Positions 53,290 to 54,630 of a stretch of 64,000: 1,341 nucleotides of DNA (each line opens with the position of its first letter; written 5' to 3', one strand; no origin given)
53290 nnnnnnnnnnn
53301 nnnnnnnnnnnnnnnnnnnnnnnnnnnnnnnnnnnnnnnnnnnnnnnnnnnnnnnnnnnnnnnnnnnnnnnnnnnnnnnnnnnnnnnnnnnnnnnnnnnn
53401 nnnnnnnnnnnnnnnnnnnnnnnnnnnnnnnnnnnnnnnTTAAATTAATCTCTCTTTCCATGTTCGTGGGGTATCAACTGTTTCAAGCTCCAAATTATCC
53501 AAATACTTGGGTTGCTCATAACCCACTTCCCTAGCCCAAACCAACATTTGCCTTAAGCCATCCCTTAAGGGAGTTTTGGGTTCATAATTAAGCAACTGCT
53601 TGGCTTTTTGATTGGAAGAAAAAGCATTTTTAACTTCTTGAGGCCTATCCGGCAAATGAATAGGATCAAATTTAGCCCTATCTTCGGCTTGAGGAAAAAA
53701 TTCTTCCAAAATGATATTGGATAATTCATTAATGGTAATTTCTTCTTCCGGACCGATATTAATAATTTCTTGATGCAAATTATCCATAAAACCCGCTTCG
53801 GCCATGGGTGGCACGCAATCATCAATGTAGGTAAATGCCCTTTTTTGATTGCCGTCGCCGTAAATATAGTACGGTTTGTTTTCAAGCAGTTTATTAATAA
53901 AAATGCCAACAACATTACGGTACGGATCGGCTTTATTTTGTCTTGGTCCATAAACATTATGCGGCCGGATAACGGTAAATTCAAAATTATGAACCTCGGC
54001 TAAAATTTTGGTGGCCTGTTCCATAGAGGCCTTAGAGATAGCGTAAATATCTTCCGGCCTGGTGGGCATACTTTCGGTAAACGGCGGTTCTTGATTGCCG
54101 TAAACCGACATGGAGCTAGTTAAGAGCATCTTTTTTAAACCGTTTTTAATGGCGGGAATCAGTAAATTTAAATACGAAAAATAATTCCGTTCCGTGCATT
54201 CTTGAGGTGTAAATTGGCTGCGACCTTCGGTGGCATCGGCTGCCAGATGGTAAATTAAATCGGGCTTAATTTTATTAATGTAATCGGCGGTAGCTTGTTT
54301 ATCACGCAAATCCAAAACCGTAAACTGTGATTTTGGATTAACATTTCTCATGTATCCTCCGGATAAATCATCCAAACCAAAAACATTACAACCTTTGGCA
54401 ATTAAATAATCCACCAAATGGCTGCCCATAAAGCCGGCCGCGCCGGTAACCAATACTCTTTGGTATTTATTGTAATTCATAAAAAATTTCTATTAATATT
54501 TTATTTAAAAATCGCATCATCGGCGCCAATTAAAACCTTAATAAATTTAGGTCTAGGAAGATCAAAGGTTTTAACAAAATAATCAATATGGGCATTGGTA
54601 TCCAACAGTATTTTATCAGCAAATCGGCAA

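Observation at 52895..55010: GT4 glycosyltransferase split at its interdomain linker into two ORFs, with an epimerase gene inserted between them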

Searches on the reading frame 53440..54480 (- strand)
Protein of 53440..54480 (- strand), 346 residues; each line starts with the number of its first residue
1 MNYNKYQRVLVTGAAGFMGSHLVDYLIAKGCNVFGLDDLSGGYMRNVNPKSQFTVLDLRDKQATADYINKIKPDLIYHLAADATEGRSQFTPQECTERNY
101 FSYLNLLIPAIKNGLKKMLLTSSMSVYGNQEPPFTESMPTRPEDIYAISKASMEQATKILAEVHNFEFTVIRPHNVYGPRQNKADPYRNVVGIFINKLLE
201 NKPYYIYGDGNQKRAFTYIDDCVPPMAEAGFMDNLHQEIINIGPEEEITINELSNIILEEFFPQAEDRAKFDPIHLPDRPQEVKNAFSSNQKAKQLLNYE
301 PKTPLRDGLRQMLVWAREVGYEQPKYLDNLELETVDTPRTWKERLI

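Call 5: search_protein_families(library=pfam, proteins=[window:53440-54480:-], max_evalue=0.01)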
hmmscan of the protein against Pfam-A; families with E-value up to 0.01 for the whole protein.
window:53440-54480:- (346 aa): 7 families
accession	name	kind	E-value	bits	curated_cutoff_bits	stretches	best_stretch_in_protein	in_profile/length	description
PF01370.27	Epimerase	-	7.6e-52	176.5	20.9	1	9-243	1-240/240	NAD dependent epimerase/dehydratase family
PF16363.11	GDP_Man_Dehyd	-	6.7e-48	164.3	27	1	10-312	1-332/332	GDP-mannose 4,6 dehydratase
PF04321.23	RmlD_sub_bind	-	3.9e-14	52.8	27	1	8-312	2-281/287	RmlD substrate binding domain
PF01073.25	3Beta_HSD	-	9.8e-14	51.5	22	1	10-220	1-219/280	3-beta hydroxysteroid dehydrogenase/isomerase family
PF02719.21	Polysacc_synt_2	-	1.9e-09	37.6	20.2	1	9-180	1-175/293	Polysaccharide biosynthesis protein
PF13460.12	NAD_binding_10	-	1.3e-05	25.6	27.2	1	13-176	1-146/184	NAD(P)H-binding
PF07993.18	NAD_binding_4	-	2.1e-05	24.2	20.1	0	11-29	1-19/258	Male sterility protein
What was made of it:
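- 53440..54480 (-): Nested 346-aa extended-SDR nucleotide-sugar epimerase, GalE-like and probably a 4-epimerase. It carries a C-terminal extension of about 29 aa ending .............*. PF01370 E=7.6e-52 (call 5).
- Checked: Epimerase: 53440-54480, 346 aa, PF01370 E=7.6e-52 (call 5).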

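Call 42: search_protein_families(library=ncbifam, proteins=[window:53440-54480:-], max_evalue=0.001)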
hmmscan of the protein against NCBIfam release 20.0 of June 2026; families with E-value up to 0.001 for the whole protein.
window:53440-54480:- (346 aa): 29 families (the best 25 are shown)
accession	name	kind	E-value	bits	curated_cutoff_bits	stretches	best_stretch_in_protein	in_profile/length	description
TIGR04180.1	EDH_00030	hypoth_equivalog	2.5e-37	128.6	475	1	9-302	1-295/297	NAD-dependent 4,6-dehydratase LegB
NF011728.1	PRK15181.1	equivalog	1.1e-32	113.5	760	1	7-316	16-337/348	Vi polysaccharide biosynthesis UDP-N-acetylglucosaminuronic acid C-4 epimerase TviC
TIGR01181.1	dTDP_gluc_dehyt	equivalog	1.8e-31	109.4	365.1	1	8-316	1-311/321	dTDP-glucose 4,6-dehydratase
TIGR01179.1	galE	equivalog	6.3e-29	100.8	262.3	1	8-317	1-326/332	UDP-glucose 4-epimerase GalE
TIGR02197.1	heptose_epim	equivalog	3.1e-28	98.9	274.6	1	9-315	1-312/316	ADP-glyceromanno-heptose 6-epimerase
NF005998.1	PRK08125.1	equivalog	6e-23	81.1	777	1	4-313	313-646/649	bifunctional UDP-4-amino-4-deoxy-L-arabinose formyltransferase/UDP-glucuronic acid oxidase ArnA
NF008872.0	PRK11908.1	equivalog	2.5e-20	72.8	294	1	7-318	2-337/349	bifunctional UDP-4-keto-pentose/UDP-xylose synthase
TIGR02622.1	CDP_4_6_dhtase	equivalog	3e-20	72.7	278.45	1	7-321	5-335/352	CDP-glucose 4,6-dehydratase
TIGR03466.1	HpnA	hypoth_equivalog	4.5e-19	68.5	367.65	1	8-197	2-191/327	hopanoid-associated sugar epimerase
NF007490.0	PRK10084.1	subfamily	1.1e-18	67.3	649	1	8-316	2-334/361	dTDP-glucose 4,6-dehydratase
NF047922.1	GDPFucSynFcl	equivalog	5.1e-18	65.6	500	1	6-315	2-300/308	GDP-L-fucose synthase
NF007582.0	PRK10217.1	equivalog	1.4e-16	60.5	698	1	7-315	2-330/355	dTDP-glucose 4,6-dehydratase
NF007956.0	PRK10675.1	subfamily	3.8e-13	49.3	394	1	8-178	2-182/338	UDP-glucose 4-epimerase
NF008360.0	PRK11150.1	equivalog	4.8e-13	49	452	1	9-288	2-276/310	ADP-glyceromanno-heptose 6-epimerase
NF042423.1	oxyalk_red_Shew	equivalog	5.1e-13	48.8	580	1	5-182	7-180/331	2-alkyl-3-oxoalkanoate reductase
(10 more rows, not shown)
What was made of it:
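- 53440..54480 (-): It scores below every NCBIfam equivalog cut-off (call 42).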

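Call 43: search_solved_structures(query=window:53440-54480:-, max_evalue=1e-20)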
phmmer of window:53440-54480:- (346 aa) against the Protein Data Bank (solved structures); distinct sequences matched with E-value up to 1e-20: 38.
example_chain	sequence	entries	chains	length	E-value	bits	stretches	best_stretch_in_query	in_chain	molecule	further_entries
4zrm_A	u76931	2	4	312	1.7e-45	159.2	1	6-317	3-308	UDP-glucose 4-epimerase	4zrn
6dnt_A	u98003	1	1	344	1.1e-37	133.5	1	6-315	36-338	NAD-dependent epimerase/dehydratase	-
6bwl_A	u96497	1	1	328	1.6e-35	126.4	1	8-320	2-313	Pal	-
6wjb_A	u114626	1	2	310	1.7e-35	126.3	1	7-257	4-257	NAD-dependent epimerase/dehydratase family protein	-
6wj9_A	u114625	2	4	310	1.6e-34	123.1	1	7-257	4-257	NAD-dependent epimerase/dehydratase family protein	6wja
7ys8_A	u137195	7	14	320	6.9e-34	121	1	8-317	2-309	UDP-glucose 4-epimerase | UDP-glucose 4-epimerase along with EC 5.1.3.2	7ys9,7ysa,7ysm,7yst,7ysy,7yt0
8rdg_A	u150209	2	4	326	6.7e-32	114.5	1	8-262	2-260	SDR family NAD(P)-dependent oxidoreductase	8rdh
8rdi_A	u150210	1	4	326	2.4e-31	112.7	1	8-262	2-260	SDR family NAD(P)-dependent oxidoreductase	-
4lk3_A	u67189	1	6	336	3.6e-31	112.1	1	7-322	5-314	UDP-glucuronic acid decarboxylase 1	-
2p5u_A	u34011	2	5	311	1.1e-30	110.5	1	8-311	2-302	UDP-glucose 4-epimerase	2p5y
4gll_A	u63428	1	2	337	1.6e-30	109.9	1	7-322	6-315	UDP-glucuronic acid decarboxylase 1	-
6zl6_A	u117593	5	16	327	2.2e-30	109.5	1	8-312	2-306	Epimerase domain-containing protein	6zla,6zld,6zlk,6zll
4m55_A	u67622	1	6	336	2.4e-30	109.4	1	7-322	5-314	UDP-glucuronic acid decarboxylase 1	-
2b69_A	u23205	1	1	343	2.5e-30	109.3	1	7-321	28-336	UDP-glucuronate decarboxylase 1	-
6zlj_A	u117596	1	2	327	7.7e-30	107.7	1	8-312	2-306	Epimerase domain-containing protein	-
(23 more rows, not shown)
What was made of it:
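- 53440..54480 (-): Best solved relative is the UDP-glucose 4-epimerase 4zrm, E=1.7e-45, covering residues 6-317 (call 43).
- On Extended-SDR NDP-sugar 4-epimerase (GalE-like): Assigning 4-epimerase activity rests on the best PDB hit, 4zrm (call 43), and on the absence of the dehydratase Asp-Glu pair, which is my reading of the sequence.
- Closest known: GalE-like extended-SDR UDP-hexose / UDP-HexNAc 4-epimerases. Same: The nested gene has the GxxGxxG and S...YxxxK signatures and aligns over residues 6-317 to 4zrm at E=1.7e-45 (call 43).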
